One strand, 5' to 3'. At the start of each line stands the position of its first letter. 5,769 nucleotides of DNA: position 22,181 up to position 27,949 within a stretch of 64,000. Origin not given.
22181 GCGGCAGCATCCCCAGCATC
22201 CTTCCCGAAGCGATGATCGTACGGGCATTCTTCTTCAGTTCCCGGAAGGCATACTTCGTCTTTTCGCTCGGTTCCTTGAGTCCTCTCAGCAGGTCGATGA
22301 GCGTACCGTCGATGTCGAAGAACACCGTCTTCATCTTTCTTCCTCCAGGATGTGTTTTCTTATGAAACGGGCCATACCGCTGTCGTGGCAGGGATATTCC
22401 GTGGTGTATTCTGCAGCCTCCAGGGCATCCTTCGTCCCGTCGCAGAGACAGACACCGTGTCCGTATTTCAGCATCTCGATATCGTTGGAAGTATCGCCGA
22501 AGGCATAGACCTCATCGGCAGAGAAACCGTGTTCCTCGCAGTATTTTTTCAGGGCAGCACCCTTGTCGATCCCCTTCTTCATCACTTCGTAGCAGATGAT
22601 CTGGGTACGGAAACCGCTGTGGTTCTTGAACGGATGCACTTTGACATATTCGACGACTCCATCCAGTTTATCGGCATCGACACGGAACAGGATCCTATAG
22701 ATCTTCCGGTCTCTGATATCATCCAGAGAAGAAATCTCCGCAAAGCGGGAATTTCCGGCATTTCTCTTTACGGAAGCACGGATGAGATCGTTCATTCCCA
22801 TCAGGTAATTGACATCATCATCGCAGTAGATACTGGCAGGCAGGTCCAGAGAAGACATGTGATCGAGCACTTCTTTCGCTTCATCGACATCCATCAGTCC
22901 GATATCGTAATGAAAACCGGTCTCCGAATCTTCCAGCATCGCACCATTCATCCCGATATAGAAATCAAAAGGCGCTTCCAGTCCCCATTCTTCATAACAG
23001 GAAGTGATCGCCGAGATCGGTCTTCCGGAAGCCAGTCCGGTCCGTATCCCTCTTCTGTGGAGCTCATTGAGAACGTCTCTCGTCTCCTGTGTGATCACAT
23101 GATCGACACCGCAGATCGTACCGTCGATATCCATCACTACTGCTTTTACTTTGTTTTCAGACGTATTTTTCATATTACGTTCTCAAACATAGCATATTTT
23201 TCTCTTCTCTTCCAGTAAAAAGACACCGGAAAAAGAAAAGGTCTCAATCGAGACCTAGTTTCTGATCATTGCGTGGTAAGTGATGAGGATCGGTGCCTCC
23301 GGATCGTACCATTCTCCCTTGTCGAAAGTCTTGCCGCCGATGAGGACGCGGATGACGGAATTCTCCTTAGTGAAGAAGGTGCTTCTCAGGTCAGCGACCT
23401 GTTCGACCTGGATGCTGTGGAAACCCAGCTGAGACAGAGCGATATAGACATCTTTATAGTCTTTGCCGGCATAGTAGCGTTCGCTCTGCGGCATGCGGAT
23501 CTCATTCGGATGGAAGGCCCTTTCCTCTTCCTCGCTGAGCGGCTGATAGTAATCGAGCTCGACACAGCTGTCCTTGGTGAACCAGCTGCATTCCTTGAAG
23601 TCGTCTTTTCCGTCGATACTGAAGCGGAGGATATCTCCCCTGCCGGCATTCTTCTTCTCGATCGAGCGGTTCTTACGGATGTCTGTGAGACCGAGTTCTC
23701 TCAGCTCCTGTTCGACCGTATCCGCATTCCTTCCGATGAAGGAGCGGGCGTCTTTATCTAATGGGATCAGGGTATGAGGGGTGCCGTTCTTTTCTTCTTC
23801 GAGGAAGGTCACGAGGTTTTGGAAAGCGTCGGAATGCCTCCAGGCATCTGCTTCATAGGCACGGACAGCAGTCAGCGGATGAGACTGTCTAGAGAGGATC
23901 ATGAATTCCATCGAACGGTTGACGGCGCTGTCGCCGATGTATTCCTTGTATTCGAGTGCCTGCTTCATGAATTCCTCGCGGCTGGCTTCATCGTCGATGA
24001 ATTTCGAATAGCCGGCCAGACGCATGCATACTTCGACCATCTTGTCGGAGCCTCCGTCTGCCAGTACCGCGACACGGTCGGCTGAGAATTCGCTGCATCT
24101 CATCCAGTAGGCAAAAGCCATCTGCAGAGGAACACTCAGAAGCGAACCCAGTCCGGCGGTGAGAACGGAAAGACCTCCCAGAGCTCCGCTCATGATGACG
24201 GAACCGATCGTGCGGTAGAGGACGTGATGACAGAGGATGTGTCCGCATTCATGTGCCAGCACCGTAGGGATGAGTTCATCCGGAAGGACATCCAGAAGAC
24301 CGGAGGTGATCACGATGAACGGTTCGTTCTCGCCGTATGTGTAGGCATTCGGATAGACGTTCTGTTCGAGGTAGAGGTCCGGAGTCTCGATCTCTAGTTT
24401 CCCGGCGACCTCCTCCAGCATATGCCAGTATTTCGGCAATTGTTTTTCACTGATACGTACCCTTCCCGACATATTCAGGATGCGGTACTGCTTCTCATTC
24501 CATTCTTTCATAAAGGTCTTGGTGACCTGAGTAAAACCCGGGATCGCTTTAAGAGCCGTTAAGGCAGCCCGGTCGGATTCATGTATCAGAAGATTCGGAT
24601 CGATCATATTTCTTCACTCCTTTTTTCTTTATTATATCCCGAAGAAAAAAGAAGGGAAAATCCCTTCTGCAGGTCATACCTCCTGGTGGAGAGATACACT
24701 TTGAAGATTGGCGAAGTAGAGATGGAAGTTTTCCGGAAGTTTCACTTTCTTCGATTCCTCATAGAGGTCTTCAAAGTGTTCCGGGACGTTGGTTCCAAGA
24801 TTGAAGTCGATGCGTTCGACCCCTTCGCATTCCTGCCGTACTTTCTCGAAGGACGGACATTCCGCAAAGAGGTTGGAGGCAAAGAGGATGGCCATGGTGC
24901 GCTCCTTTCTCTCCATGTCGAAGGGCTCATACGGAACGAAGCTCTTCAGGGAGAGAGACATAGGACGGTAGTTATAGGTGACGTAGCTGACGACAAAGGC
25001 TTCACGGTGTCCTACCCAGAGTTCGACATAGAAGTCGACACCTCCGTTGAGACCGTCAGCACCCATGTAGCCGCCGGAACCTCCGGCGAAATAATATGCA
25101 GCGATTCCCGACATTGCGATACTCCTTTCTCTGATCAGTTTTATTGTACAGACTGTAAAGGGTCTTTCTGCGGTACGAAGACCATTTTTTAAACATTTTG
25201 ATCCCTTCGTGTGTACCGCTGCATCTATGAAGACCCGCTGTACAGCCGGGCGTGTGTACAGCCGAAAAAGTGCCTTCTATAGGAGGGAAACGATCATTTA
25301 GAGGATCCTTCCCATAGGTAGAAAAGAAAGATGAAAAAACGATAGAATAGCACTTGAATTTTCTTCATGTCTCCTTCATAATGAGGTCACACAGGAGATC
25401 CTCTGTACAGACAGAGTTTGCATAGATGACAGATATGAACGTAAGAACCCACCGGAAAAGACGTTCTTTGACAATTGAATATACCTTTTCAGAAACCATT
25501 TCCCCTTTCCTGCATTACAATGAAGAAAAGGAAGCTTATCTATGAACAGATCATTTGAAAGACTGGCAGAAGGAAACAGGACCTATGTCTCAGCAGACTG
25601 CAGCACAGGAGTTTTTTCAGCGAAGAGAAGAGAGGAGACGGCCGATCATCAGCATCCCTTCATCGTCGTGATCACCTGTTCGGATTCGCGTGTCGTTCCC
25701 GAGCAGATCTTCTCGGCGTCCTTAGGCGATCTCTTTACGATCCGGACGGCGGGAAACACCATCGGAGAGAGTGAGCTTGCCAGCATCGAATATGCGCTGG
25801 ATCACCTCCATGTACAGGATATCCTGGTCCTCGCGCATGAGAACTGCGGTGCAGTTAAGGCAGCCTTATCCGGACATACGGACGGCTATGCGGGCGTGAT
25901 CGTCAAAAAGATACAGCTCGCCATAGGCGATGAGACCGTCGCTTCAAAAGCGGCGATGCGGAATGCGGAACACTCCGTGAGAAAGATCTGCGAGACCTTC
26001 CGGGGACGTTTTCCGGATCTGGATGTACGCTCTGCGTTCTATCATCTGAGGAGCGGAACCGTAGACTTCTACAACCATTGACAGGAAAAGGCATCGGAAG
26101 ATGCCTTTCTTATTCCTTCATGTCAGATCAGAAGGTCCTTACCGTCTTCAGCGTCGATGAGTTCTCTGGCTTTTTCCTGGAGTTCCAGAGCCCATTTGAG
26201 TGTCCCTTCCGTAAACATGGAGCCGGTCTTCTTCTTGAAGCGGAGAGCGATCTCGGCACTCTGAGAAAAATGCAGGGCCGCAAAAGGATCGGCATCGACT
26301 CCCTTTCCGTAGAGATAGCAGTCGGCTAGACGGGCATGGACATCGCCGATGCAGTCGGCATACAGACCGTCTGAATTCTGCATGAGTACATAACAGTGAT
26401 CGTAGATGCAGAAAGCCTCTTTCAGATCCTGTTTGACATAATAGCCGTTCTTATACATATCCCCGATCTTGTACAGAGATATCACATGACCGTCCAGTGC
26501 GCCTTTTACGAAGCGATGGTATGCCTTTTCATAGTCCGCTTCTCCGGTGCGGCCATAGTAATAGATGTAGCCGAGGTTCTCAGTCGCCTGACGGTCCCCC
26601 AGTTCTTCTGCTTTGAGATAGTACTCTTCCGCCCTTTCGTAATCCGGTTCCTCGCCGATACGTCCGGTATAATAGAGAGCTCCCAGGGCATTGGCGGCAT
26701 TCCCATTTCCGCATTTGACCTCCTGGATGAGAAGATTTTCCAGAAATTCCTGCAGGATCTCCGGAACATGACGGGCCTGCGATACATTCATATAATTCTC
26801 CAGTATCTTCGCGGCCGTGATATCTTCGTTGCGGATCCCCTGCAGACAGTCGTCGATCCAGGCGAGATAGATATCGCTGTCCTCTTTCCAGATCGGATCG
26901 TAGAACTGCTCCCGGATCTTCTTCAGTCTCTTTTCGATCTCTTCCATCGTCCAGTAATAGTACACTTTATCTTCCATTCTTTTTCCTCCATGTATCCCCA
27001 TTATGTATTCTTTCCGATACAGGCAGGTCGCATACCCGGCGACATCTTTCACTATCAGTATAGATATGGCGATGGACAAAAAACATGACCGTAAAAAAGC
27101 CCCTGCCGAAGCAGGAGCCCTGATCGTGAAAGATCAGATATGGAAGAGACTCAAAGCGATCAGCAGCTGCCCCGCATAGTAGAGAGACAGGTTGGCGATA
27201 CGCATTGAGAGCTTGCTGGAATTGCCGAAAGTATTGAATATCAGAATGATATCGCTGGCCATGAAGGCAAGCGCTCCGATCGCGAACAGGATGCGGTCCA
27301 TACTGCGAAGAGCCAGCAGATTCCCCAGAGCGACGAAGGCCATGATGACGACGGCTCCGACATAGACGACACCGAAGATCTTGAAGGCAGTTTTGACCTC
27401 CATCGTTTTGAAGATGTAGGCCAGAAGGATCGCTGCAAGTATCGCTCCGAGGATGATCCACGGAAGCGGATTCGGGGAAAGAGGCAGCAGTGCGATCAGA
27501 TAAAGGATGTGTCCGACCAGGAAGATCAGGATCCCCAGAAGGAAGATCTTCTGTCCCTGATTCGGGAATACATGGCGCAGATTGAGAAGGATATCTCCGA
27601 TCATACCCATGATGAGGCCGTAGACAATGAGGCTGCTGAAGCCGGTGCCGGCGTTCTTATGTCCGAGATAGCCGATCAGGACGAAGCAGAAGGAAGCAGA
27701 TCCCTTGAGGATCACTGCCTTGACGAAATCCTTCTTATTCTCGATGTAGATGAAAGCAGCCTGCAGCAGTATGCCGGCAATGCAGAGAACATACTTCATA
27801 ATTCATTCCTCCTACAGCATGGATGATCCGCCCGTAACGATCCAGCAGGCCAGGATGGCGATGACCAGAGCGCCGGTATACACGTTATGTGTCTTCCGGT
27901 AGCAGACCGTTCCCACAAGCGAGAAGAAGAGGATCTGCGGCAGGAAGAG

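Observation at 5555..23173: Eight-copy uncharacterised ~340-aa protein family inside a LicT-controlled beta-glucoside PTS / phospho-beta-glucosidase locus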

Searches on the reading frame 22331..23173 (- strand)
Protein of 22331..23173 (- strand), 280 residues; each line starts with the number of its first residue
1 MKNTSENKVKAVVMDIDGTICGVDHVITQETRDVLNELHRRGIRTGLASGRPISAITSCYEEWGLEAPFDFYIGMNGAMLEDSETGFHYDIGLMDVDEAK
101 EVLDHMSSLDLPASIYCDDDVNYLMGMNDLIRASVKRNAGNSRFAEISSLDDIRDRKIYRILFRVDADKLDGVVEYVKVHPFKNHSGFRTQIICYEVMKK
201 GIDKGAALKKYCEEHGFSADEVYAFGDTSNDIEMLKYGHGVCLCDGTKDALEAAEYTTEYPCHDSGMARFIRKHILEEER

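Call 4: search_protein_families(library=pfam, proteins=[window:22331-23173:-], max_evalue=0.001)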
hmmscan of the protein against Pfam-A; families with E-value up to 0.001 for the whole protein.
window:22331-23173:- (280 aa): 5 families
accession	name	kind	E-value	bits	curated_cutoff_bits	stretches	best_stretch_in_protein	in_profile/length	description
PF08282.18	Hydrolase_3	-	1.5e-47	162.9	20.9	1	12-271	1-255/255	haloacid dehalogenase-like hydrolase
PF00702.32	Hydrolase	-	5.2e-12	47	26.4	1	186-237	135-189/191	haloacid dehalogenase-like hydrolase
PF05116.19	S6PP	-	5.9e-10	39.6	20.3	1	153-252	112-215/247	Sucrose-6F-phosphate phosphohydrolase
PF13419.12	HAD_2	-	4.3e-06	27.4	23.8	0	205-234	138-167/178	Haloacid dehalogenase-like hydrolase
PF12710.13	HAD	-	6.1e-06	27.2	27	1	200-236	151-189/189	haloacid dehalogenase-like hydrolase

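Call 56: search_protein_families(library=ncbifam, proteins=[window:22331-23173:-], max_evalue=1e-10)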
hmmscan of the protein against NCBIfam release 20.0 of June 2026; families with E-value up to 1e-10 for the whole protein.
window:22331-23173:- (280 aa): 10 families
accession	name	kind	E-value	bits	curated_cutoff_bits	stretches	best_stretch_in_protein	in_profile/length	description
TIGR00099.1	Cof-subfamily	subfamily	7.7e-40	137.1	137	1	12-271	2-256/256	Cof-type HAD-IIB family hydrolase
NF045966.1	YcsE_rel_Pase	equivalog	7.2e-25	88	220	1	8-268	1-256/265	YcsE-related riboflavin metabolism phosphatase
NF007806.0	PRK10513.1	equivalog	7.6e-25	87.8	273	1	9-276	3-269/270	sugar-phosphatase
NF007821.0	PRK10530.1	equivalog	9.3e-22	77.5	274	1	10-276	4-272/272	pyridoxal phosphatase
TIGR01484.1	HAD-SF-IIB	subfamily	1.2e-20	74.5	41.8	1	12-239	2-216/221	HAD-IIB family hydrolase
NF002245.0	PRK01158.1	equivalog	1.7e-20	73.3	198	1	195-270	149-224/233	phosphoglycolate phosphatase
TIGR01487.1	Pglycolate_arch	equivalog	3.8e-20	72.7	122.75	1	163-261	111-206/215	phosphoglycolate phosphatase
NF011705.0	PRK15126.1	equivalog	1.1e-19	70.8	336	1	12-245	5-231/272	HMP-PP phosphatase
NF008213.0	PRK10976.1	equivalog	1.1e-16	61.1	386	1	11-248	4-235/266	sugar/pyridoxal phosphate phosphatase YigL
TIGR01482.1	SPP-subfamily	subfamily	9.1e-16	58.1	107.15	1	154-265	105-212/225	sucrose-phosphate phosphatase subfamily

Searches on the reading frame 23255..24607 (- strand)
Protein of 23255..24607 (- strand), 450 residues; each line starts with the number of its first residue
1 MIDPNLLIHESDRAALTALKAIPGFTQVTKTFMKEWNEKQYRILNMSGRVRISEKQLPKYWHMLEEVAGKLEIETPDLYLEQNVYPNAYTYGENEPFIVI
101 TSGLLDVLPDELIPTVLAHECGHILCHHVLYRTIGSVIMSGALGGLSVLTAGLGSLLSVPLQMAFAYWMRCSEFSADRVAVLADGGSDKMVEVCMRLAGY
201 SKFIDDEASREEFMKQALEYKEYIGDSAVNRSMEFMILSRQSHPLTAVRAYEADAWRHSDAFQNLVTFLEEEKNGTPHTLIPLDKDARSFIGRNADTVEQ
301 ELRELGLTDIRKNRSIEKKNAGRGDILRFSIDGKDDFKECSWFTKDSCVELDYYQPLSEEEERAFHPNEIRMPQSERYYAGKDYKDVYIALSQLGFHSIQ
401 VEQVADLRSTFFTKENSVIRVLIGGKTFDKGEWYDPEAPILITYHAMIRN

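Call 4: search_protein_families(library=pfam, proteins=[window:23255-24607:-], max_evalue=0.001)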
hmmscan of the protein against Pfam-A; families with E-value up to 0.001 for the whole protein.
window:23255-24607:- (450 aa): 1 family
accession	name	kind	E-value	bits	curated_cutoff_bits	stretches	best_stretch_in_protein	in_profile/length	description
PF01435.24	Peptidase_M48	-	1.9e-16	60.9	20.3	1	63-256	10-185/186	Peptidase family M48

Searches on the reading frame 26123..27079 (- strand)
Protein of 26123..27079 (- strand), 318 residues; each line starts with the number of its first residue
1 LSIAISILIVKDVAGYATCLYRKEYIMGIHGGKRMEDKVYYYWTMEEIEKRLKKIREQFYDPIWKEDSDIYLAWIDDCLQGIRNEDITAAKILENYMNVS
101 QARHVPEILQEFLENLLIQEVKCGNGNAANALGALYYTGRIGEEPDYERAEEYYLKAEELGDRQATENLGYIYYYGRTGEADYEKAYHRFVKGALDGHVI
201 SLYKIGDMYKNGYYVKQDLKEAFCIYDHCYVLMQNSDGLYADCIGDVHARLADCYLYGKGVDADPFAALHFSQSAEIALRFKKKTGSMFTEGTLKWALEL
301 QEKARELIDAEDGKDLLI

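Call 94: search_protein_families(library=pfam, proteins=[window:26123-27079:-], max_evalue=0.00001)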
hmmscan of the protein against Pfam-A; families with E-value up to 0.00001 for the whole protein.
window:26123-27079:- (318 aa): 1 family
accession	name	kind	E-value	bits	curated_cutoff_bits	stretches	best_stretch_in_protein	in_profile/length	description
PF08238.18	Sel1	-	2.1e-18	66.5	30.7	0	128-162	3-36/36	Sel1 repeat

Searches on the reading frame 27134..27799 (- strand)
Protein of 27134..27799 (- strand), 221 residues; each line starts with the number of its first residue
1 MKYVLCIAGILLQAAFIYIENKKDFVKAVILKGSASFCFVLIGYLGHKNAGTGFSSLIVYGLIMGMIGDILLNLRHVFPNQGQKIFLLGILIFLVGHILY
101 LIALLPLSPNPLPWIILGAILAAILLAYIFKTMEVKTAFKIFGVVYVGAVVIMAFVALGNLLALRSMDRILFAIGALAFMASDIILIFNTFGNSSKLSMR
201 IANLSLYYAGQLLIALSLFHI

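Call 94: search_protein_families(library=pfam, proteins=[window:27134-27799:-], max_evalue=0.00001)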
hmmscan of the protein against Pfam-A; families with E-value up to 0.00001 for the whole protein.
window:27134-27799:- (221 aa): 1 family
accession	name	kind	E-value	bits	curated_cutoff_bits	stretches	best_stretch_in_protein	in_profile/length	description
PF07947.19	YhhN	-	3e-31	109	25.6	1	30-218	4-182/182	YhhN family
